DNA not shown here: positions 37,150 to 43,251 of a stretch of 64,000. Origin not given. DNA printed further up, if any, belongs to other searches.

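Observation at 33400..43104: A 3234-aa AglB: STT3 core embedded between an extra polytopic N-terminal domain and a ~1900-aa repeat-rich, TM-anchored tail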

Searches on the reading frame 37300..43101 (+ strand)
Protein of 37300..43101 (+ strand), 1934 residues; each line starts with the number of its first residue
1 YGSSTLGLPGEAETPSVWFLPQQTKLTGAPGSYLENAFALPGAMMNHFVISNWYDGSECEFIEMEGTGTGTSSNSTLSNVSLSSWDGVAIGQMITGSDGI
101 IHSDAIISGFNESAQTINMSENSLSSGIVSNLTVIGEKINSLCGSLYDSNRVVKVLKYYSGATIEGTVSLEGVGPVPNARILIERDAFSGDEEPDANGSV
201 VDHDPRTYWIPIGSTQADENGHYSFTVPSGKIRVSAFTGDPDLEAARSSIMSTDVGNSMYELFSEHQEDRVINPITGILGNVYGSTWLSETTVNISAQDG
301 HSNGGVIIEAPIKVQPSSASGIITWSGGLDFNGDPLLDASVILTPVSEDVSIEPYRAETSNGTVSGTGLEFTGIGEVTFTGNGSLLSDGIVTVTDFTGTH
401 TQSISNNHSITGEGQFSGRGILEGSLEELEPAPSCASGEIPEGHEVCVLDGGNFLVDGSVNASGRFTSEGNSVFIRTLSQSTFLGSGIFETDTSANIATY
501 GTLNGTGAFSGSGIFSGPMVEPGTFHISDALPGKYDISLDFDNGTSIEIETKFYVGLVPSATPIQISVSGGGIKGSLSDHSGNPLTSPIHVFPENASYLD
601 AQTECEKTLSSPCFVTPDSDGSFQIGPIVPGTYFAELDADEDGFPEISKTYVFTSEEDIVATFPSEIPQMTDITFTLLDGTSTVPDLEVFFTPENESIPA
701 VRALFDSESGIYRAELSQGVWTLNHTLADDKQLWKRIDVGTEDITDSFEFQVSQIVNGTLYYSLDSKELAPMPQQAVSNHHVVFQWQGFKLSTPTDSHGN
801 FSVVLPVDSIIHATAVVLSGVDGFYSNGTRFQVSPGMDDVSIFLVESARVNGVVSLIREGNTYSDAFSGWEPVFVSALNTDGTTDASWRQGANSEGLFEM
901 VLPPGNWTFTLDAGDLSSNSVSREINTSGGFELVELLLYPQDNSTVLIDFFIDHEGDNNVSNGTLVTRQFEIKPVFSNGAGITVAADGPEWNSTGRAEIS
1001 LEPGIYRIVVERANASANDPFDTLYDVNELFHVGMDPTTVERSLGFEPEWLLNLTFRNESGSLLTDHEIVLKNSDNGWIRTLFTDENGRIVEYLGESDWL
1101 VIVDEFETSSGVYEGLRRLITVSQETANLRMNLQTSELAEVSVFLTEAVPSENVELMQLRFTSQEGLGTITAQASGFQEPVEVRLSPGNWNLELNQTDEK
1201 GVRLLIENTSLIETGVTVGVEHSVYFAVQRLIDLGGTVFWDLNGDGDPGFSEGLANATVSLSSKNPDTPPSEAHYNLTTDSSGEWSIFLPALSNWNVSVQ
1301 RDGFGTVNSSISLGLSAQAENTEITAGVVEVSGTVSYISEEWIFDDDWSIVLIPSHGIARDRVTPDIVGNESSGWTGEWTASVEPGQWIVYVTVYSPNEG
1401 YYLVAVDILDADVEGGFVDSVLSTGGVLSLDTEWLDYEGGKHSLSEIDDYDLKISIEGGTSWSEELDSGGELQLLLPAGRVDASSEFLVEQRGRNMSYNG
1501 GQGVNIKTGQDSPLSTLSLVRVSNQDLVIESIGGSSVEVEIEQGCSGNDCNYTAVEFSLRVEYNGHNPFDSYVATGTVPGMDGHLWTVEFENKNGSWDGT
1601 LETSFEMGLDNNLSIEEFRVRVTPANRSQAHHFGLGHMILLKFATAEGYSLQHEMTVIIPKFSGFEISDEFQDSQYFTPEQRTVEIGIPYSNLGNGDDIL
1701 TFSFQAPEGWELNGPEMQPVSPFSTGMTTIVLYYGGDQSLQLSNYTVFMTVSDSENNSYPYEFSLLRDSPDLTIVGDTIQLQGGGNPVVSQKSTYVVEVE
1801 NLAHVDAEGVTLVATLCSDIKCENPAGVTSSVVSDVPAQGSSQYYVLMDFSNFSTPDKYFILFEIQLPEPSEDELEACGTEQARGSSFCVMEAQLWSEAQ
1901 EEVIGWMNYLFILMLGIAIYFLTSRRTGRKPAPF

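Call 52: search_solved_structures(query=window:37300-43101:+, max_evalue=1)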
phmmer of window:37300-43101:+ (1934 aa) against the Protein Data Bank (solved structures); distinct sequences matched with E-value up to 1: 0.
